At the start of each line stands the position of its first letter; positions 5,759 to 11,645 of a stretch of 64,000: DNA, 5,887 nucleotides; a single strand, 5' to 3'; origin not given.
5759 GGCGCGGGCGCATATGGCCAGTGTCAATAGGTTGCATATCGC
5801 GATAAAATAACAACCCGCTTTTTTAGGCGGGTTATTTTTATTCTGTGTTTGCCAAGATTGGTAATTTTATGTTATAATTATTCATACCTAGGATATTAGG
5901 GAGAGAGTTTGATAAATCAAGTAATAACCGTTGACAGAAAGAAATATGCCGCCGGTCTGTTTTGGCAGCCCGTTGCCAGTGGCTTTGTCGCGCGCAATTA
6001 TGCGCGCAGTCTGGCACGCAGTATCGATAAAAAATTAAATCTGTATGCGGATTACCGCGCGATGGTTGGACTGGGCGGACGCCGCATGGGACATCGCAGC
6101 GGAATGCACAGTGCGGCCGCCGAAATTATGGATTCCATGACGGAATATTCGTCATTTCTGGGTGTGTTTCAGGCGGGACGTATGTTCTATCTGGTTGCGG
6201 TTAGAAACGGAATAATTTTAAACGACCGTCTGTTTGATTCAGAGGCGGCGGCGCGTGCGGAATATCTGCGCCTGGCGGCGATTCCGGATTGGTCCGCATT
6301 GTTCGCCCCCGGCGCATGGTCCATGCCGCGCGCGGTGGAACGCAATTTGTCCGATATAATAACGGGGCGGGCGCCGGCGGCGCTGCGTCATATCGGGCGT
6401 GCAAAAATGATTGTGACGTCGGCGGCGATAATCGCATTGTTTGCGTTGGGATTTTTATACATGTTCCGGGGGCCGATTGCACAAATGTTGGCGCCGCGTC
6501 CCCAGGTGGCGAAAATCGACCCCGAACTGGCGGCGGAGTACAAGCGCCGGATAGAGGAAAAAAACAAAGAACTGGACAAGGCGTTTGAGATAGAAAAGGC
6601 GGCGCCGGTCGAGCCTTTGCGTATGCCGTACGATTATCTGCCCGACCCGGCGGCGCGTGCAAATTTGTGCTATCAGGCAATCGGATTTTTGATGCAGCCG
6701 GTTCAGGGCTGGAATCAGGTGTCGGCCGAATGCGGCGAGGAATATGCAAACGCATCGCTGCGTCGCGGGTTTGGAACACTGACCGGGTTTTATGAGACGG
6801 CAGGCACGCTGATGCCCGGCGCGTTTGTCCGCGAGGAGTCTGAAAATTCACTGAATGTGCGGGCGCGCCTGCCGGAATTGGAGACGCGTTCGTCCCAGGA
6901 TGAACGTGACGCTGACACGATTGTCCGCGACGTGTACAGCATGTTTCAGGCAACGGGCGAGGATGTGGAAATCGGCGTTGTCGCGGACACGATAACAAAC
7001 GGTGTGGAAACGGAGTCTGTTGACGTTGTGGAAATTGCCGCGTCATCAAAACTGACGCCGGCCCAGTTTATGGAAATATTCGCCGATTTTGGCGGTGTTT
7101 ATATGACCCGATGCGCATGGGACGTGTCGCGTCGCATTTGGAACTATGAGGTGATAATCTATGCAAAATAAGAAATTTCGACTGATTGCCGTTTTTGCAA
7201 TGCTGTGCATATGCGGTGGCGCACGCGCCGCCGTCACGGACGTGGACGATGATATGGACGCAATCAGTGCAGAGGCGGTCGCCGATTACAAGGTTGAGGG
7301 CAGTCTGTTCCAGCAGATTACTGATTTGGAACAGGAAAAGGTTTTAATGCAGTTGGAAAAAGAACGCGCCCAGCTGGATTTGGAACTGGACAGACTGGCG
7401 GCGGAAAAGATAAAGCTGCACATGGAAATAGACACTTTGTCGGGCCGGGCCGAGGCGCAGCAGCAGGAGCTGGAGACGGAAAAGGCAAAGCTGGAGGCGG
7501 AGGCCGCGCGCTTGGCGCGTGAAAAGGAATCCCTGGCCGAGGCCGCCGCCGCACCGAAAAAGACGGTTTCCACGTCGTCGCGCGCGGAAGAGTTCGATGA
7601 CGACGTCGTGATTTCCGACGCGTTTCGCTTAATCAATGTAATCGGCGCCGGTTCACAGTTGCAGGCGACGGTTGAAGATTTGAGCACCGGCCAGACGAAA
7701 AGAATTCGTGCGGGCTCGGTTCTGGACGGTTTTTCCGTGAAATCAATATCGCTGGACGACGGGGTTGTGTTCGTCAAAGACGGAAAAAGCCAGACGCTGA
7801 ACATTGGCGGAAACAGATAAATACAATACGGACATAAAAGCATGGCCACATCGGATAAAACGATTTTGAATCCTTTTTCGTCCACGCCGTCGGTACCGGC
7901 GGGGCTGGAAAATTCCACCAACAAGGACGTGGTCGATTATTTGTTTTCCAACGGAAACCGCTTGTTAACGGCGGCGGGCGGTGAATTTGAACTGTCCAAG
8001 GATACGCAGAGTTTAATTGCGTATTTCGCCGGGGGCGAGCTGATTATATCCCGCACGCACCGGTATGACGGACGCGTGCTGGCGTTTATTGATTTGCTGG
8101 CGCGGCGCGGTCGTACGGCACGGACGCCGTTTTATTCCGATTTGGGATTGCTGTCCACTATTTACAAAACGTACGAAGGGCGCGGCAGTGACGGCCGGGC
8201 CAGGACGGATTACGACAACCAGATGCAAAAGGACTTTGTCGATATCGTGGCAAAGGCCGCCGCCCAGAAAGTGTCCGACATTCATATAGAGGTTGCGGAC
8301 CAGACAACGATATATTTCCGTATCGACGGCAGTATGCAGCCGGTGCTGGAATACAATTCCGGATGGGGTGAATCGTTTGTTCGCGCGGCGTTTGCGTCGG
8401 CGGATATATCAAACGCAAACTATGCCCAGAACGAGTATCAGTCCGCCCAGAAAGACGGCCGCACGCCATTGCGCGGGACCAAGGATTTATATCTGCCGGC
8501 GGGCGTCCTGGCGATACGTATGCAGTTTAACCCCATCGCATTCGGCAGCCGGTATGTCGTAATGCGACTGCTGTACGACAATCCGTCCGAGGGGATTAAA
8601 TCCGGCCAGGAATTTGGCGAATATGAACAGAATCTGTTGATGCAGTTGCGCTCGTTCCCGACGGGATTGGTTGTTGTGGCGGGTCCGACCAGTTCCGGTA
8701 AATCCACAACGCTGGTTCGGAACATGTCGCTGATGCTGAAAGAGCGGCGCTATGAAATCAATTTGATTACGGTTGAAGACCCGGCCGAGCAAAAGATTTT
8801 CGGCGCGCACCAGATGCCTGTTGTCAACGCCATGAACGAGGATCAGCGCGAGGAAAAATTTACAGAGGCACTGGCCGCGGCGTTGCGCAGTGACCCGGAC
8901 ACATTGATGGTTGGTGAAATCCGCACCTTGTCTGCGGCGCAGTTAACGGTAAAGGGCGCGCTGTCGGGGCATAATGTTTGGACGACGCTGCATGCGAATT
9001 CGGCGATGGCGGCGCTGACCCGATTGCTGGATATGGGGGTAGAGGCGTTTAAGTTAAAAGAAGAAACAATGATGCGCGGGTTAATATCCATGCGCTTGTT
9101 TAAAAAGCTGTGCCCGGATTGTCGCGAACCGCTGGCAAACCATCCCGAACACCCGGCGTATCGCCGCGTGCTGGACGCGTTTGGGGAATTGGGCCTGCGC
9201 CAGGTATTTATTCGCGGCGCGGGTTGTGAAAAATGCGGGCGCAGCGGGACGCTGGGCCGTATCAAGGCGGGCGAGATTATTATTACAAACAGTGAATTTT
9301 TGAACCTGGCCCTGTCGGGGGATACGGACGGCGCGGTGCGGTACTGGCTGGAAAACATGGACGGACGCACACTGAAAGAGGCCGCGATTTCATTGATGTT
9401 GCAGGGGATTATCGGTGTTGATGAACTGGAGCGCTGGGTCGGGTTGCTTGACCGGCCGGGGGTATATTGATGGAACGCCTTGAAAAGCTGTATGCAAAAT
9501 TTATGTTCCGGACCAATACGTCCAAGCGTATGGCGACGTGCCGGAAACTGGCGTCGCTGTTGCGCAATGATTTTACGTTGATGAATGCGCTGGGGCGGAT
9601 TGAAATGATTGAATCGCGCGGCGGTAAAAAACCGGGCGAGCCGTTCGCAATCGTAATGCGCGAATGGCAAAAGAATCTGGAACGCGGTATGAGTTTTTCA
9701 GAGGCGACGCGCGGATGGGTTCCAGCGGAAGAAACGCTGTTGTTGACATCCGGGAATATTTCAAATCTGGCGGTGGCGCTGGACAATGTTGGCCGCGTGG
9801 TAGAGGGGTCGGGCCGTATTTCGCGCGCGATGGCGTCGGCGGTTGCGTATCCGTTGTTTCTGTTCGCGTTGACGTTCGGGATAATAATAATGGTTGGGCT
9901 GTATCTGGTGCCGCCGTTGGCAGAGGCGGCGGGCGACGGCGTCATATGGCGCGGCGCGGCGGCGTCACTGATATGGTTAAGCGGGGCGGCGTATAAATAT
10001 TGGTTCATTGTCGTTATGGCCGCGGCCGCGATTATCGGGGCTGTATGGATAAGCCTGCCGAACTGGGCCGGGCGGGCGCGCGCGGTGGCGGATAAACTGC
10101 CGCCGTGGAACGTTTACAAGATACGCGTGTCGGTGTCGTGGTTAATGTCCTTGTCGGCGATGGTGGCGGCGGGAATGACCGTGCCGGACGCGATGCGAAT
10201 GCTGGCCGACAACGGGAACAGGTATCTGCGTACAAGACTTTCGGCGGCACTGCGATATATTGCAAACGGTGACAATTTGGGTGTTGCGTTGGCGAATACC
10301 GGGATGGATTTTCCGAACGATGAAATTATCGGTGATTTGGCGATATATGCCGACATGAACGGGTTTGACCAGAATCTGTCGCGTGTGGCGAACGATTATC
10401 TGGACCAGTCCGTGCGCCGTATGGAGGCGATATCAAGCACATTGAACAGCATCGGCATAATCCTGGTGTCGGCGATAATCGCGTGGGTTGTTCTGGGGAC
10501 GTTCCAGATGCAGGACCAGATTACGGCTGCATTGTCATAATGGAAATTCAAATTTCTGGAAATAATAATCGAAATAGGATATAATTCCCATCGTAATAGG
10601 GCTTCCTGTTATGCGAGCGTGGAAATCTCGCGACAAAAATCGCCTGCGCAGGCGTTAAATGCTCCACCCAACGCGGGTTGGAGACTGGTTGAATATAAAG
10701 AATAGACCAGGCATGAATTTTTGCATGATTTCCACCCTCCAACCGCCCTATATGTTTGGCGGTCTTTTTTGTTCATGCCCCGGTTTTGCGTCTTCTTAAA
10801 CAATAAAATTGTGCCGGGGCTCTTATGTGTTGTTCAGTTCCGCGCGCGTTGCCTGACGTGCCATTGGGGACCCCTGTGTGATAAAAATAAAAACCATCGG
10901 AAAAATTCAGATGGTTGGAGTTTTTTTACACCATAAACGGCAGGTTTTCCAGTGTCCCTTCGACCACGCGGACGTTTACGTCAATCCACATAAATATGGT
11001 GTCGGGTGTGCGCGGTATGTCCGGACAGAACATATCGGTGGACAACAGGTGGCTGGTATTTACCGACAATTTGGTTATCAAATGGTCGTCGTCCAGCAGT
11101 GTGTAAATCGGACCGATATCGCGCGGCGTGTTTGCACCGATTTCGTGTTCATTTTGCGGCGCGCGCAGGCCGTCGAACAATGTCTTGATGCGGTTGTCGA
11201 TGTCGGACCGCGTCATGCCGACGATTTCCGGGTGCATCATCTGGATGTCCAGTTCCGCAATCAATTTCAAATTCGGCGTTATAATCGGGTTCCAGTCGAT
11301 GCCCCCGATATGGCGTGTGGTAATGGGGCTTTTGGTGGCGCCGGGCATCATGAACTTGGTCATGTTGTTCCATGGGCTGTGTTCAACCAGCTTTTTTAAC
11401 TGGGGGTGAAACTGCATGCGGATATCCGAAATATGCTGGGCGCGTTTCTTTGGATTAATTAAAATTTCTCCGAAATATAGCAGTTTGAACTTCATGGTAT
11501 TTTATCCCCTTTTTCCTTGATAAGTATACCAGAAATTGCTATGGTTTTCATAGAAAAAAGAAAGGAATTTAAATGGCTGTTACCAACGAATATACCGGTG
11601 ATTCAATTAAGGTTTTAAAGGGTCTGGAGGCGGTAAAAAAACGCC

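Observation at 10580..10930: Copy A of the RNA family is orphan, and a fourth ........-terminator module closes the convergent RusA-like gene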

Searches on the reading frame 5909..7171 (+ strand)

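Call 16: search_protein_families(library=pfam, proteins=[window:5909-7171:+])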
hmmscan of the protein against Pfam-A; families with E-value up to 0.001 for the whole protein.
window:5909-7171:+ (420 aa): 1 family
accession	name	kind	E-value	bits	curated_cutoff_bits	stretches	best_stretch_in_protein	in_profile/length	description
PF06864.17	PAP_PilO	-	1.6e-11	44.1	26.7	1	13-301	1-288/419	Pilin accessory protein (PilO)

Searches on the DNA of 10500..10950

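Call 6: search_rna_families(source=window, start=10500, end=10950, threshold=evalue, max_evalue=10, show_alignments=3)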
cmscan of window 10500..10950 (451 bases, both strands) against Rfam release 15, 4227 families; matches with E-value up to 10: 3.
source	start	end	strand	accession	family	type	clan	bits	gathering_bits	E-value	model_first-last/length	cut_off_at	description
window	10704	10786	-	RF03097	RAGATH-21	Gene; sRNA;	-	20.7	70.3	0.28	1-76/76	no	RAGATH-21 RNA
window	10886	10950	-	RF00534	SgrS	Gene; antisense;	-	19.5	37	0.0026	171-232/232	5'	SgrS RNA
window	10714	10777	+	RF00519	suhB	Gene; sRNA;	CL00108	12.8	41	5.9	1-77/77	no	Makes More Granules Regulator RNA (mmgR)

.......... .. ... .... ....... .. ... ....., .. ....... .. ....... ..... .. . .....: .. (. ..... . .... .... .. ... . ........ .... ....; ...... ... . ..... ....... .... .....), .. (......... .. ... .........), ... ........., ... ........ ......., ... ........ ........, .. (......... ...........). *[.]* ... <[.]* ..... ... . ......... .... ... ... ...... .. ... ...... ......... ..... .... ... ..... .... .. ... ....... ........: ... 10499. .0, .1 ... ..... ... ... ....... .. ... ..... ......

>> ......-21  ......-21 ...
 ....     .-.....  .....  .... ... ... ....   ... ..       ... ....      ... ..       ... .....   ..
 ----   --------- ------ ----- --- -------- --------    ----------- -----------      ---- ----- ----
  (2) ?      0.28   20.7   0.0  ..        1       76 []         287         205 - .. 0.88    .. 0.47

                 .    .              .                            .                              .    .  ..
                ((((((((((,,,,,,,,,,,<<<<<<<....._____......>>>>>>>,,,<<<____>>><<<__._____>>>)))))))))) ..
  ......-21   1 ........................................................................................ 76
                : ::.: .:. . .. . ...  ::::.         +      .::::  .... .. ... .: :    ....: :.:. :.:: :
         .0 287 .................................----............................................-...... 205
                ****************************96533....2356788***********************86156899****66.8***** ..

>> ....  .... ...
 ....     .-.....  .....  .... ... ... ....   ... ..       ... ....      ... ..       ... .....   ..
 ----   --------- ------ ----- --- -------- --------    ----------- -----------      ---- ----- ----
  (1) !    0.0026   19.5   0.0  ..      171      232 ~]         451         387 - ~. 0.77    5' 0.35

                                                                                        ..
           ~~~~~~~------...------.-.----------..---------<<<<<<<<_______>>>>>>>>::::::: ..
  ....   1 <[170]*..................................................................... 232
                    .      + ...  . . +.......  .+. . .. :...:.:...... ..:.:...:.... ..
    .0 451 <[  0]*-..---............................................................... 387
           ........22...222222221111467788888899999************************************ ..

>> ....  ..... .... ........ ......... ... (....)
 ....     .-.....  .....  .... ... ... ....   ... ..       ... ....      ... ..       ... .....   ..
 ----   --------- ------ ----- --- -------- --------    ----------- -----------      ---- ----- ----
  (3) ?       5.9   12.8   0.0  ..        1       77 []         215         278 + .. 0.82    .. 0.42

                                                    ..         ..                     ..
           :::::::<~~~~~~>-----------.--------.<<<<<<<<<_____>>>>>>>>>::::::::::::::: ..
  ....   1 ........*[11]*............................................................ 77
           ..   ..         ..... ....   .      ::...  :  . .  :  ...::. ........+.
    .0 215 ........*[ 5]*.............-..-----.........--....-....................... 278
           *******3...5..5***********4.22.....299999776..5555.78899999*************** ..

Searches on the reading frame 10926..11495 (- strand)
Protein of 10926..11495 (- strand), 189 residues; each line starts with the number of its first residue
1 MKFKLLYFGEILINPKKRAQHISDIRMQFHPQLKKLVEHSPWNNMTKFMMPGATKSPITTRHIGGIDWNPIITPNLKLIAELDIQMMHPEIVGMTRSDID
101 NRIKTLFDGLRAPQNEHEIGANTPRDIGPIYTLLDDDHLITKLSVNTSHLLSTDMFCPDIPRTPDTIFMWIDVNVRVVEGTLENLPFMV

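Call 16: search_protein_families(library=pfam, proteins=[window:10926-11495:-])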
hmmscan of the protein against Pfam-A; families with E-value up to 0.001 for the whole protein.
window:10926-11495:- (189 aa): 0 families

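Call 47: search_protein_families(library=pfam, proteins=[window:10926-11495:-], max_evalue=1)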
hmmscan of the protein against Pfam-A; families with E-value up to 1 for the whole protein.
window:10926-11495:- (189 aa): 3 families
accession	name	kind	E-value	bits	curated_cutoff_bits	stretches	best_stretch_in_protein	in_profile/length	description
PF20101.4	DUF6491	-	0.11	13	27.5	1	131-163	53-85/138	Family of unknown function (DUF6491)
PF05866.16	RusA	-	0.18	12.8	22.8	1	90-110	76-93/124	Endodeoxyribonuclease RusA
PF21862.1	CiaD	-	0.25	11.3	27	1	99-116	11-28/54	CiaD-like protein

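Call 64: search_protein_families(library=ncbifam, proteins=[window:10926-11495:-], max_evalue=1)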
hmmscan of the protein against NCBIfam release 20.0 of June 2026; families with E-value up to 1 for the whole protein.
window:10926-11495:- (189 aa): 0 families

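Call 72: search_solved_structures(query=window:10926-11495:-, max_evalue=1)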
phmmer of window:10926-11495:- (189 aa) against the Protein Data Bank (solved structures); distinct sequences matched with E-value up to 1: 9.
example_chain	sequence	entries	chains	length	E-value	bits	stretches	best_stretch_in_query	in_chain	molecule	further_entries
5vgz_B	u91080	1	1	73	0.094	15.8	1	122-158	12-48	26S proteasome regulatory subunit 4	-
5m32_d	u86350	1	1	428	0.54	13.3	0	115-157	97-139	26S protease regulatory subunit 4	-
7qxu_B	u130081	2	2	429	0.54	13.3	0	115-157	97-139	26S proteasome regulatory subunit 4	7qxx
7qxw_B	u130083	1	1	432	0.55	13.3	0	111-157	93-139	26S proteasome regulatory subunit 4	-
12bm_B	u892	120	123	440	0.57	13.3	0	111-157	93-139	26S proteasome regulatory subunit 4 | 26S protease regulatory subunit 4 | Rpt2, NP_002793.2 (26SHA chain B)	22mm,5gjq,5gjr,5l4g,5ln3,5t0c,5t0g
5vfs_B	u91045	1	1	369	0.72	12.9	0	121-157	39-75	26S proteasome regulatory subunit 4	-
5vfp_B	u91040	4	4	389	0.73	12.9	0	121-157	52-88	26S proteasome regulatory subunit 4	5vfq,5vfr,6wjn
5vhf_B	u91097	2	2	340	0.98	12.5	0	122-157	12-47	26S proteasome regulatory subunit 4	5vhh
5vft_B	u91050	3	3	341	0.98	12.5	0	122-157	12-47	26S proteasome regulatory subunit 4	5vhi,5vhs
